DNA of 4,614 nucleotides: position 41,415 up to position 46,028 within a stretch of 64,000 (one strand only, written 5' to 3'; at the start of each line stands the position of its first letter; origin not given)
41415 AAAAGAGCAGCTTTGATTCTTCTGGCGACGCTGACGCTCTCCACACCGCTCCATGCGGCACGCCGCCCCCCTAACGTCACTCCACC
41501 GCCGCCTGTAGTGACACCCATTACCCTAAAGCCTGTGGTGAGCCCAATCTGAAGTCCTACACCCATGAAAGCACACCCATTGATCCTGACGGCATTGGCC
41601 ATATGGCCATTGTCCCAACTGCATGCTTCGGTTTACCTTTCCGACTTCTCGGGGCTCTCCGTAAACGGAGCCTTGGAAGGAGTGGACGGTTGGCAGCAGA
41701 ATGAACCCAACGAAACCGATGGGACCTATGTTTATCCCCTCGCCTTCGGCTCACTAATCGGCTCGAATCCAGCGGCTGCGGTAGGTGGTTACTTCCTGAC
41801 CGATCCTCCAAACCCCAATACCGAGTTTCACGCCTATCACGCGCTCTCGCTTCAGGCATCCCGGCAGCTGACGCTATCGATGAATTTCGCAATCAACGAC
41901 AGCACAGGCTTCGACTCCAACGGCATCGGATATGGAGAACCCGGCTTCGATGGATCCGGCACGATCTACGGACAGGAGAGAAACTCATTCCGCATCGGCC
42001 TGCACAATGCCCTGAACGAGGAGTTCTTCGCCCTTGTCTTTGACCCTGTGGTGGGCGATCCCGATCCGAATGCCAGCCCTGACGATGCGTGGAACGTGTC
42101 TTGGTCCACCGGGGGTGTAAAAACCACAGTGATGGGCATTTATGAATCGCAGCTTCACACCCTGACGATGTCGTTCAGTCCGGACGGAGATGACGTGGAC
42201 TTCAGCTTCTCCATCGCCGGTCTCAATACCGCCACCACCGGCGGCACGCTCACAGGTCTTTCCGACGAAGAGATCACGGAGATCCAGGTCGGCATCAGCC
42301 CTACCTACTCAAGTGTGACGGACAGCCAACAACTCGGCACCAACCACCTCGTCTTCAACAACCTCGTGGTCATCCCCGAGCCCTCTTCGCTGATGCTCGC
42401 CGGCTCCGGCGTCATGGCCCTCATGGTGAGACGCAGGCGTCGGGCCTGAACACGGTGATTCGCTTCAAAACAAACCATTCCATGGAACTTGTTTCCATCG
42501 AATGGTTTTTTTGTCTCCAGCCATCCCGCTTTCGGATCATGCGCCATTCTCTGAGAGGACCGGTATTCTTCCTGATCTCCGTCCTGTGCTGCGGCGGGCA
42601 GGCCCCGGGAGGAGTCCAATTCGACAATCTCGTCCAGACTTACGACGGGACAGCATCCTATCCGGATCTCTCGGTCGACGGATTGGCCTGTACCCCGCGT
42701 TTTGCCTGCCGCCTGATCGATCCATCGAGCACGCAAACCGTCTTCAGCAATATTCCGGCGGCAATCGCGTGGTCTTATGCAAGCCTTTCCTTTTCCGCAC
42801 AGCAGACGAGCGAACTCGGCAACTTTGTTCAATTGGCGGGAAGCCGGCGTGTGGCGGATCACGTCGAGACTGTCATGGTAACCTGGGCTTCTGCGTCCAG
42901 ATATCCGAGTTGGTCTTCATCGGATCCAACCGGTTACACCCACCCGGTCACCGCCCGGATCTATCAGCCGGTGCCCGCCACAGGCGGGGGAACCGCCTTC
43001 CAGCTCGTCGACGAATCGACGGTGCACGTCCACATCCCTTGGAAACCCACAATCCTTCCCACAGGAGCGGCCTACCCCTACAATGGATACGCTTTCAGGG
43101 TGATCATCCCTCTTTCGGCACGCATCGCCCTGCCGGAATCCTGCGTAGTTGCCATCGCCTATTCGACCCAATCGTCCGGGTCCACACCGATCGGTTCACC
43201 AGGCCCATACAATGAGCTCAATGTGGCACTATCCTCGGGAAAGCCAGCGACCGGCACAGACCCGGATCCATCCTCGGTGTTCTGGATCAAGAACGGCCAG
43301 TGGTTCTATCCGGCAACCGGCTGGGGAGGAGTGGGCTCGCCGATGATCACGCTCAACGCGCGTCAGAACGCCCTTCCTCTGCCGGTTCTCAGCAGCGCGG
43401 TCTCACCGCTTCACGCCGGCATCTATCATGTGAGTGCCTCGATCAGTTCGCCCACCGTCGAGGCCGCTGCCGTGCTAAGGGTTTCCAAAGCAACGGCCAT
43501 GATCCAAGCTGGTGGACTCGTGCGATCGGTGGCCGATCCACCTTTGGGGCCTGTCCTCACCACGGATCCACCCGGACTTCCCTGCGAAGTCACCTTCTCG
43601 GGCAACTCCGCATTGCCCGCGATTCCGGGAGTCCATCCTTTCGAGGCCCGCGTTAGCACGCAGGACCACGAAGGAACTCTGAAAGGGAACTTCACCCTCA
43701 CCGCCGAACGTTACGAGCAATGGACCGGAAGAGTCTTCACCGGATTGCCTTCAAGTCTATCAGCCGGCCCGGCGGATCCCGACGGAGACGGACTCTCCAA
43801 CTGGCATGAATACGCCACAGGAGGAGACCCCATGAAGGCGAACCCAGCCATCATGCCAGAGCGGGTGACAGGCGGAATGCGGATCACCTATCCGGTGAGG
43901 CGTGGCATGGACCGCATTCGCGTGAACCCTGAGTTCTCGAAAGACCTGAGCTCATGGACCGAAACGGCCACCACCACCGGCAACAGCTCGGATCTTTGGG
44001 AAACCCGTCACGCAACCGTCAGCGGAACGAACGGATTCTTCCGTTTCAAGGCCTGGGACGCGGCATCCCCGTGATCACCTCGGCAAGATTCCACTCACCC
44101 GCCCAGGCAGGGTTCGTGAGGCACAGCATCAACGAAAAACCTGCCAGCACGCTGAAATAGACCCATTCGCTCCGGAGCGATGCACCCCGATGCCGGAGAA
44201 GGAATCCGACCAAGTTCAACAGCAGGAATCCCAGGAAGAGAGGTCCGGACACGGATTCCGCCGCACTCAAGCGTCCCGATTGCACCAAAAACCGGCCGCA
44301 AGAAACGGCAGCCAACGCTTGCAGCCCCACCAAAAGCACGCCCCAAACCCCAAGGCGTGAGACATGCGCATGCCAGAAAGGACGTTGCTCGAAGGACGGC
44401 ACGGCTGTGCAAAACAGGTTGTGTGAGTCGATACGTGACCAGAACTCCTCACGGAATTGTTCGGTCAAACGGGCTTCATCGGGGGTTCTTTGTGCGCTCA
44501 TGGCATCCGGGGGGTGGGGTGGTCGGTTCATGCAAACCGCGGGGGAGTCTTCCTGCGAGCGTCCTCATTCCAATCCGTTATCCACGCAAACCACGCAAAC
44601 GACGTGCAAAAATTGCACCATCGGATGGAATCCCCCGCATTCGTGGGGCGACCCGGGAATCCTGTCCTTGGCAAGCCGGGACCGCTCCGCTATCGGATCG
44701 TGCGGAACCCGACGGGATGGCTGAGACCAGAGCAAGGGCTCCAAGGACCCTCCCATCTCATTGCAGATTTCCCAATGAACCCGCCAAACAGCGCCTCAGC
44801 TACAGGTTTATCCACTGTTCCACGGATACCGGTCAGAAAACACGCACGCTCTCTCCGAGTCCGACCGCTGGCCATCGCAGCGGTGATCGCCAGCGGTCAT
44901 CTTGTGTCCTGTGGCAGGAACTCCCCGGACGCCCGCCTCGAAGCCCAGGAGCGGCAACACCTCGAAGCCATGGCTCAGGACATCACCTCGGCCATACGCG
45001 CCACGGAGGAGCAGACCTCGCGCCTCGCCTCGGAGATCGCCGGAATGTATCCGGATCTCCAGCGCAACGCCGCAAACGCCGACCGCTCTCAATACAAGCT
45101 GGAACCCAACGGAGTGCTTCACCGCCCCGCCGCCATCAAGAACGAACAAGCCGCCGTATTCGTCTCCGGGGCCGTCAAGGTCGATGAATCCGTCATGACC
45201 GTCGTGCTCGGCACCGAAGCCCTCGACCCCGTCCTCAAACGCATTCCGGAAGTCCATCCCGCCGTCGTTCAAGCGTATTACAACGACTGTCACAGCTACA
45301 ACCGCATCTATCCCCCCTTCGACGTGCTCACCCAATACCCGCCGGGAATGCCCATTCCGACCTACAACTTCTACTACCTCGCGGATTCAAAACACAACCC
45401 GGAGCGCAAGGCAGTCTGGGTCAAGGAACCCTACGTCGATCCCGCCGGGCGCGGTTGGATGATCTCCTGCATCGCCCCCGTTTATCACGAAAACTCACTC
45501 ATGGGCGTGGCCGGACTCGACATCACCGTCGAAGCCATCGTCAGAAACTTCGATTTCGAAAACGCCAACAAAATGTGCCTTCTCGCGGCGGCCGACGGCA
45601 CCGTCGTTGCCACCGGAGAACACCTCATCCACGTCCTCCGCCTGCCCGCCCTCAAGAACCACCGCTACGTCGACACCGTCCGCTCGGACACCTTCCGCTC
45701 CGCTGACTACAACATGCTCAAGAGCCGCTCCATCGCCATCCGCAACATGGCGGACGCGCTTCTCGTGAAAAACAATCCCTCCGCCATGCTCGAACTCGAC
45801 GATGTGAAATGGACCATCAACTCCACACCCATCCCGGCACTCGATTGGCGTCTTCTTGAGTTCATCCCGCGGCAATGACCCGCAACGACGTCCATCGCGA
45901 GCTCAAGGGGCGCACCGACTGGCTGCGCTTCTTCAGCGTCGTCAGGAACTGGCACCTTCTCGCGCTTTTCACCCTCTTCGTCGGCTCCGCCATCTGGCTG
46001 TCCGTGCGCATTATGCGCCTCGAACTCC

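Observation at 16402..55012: A 15-bp palindrome regulon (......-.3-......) links the NO cluster to EPS and PEP-CTERM genes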

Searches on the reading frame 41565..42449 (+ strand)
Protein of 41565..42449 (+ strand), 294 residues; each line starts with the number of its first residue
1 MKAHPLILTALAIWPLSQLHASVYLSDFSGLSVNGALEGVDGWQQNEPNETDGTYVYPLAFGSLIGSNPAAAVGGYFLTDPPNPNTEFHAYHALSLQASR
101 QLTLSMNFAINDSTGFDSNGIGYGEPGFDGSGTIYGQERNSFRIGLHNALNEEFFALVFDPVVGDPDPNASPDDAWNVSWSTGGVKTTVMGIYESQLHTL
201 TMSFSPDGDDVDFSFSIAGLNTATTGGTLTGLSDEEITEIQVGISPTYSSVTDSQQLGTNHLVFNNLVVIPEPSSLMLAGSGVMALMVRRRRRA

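Call 8: search_protein_families(library=pfam, proteins=[window:41565-42449:+])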
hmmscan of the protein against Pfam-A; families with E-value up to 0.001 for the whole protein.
window:41565-42449:+ (294 aa): 1 family
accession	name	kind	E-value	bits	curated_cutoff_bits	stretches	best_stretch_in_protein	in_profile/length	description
PF07589.16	PEP-CTERM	-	1.4e-06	28.6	20.7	1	270-291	2-24/24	PEP-CTERM motif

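Call 9: search_protein_families(library=ncbifam, proteins=[window:41565-42449:+])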
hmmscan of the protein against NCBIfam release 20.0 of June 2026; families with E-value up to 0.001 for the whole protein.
window:41565-42449:+ (294 aa): 5 families
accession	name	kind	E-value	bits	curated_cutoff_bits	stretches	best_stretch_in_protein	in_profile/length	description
NF038129.1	PEP_NF038129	equivalog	1.9e-06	27.9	65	1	211-293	117-194/194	NF038129 family PEP-CTERM protein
NF038125.1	PEP_CTERM_THxN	subfamily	2e-05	24.3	85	1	197-293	157-246/246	THxN family PEP-CTERM protein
NF033554.9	floc_PepA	equivalog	9.8e-05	22.3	80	1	262-293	230-260/261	flocculation-associated PEP-CTERM protein PepA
NF041538.1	PEP_EDSA_1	subfamily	0.00011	22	100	1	201-293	210-307/307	EDSAP-1 family PEP-CTERM protein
NF038120.1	PEP_CTERM_QFxxD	subfamily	0.00067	19.6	80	0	249-292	175-215/215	NF038120 family PEP-CTERM protein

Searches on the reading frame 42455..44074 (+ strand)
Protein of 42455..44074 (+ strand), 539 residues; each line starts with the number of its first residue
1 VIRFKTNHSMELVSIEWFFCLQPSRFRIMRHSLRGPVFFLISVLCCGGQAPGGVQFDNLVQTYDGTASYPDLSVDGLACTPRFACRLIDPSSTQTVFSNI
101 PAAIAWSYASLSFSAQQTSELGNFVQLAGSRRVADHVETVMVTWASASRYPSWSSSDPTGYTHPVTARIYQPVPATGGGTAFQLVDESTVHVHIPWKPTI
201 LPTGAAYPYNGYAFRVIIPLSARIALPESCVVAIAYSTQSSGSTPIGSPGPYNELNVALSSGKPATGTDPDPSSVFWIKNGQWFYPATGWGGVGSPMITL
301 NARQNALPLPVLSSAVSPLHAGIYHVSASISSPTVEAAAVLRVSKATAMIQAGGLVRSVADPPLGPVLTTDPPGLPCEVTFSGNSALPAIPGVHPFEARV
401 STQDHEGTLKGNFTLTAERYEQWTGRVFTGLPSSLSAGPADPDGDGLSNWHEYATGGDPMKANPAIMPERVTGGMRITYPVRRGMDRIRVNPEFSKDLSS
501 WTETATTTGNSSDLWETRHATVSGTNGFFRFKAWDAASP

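Call 8: search_protein_families(library=pfam, proteins=[window:42455-44074:+])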
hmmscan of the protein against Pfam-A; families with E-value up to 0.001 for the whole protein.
window:42455-44074:+ (539 aa): 1 family
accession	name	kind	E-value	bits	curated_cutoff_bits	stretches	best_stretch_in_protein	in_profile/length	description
PF18887.5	MBG_3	-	1.3e-05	25.6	25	0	368-417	21-70/72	MBG domain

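Call 9: search_protein_families(library=ncbifam, proteins=[window:42455-44074:+])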
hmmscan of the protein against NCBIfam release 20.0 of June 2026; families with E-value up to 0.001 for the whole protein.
window:42455-44074:+ (539 aa): 0 families

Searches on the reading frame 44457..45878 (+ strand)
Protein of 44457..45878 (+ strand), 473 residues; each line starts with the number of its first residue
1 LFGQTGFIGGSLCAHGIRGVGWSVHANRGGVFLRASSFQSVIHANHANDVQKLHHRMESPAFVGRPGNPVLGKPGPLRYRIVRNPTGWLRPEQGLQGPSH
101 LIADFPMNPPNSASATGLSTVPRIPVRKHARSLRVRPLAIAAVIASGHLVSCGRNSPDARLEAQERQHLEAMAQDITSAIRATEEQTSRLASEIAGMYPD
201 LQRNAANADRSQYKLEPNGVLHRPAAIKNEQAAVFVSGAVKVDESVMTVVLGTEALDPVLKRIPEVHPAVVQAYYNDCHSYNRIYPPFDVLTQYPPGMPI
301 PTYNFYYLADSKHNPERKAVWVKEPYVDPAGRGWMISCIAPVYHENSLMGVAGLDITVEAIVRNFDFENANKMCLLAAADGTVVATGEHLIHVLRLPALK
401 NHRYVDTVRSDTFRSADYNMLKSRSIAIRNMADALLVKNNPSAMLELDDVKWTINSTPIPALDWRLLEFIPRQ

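Call 8: search_protein_families(library=pfam, proteins=[window:44457-45878:+])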
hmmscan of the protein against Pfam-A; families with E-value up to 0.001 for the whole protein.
window:44457-45878:+ (473 aa): 2 families
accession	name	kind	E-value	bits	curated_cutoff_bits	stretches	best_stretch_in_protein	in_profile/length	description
PF02743.24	dCache_1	-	0.0004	20.4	45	0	323-466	116-237/240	Cache domain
PF22673.2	MCP-like_PDC_1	-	0.00056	20.7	27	1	314-361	67-111/113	Methyl-accepting chemotaxis protein-like, first PDC sensor domain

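Call 9: search_protein_families(library=ncbifam, proteins=[window:44457-45878:+])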
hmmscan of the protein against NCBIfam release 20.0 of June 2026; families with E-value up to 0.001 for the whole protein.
window:44457-45878:+ (473 aa): 0 families
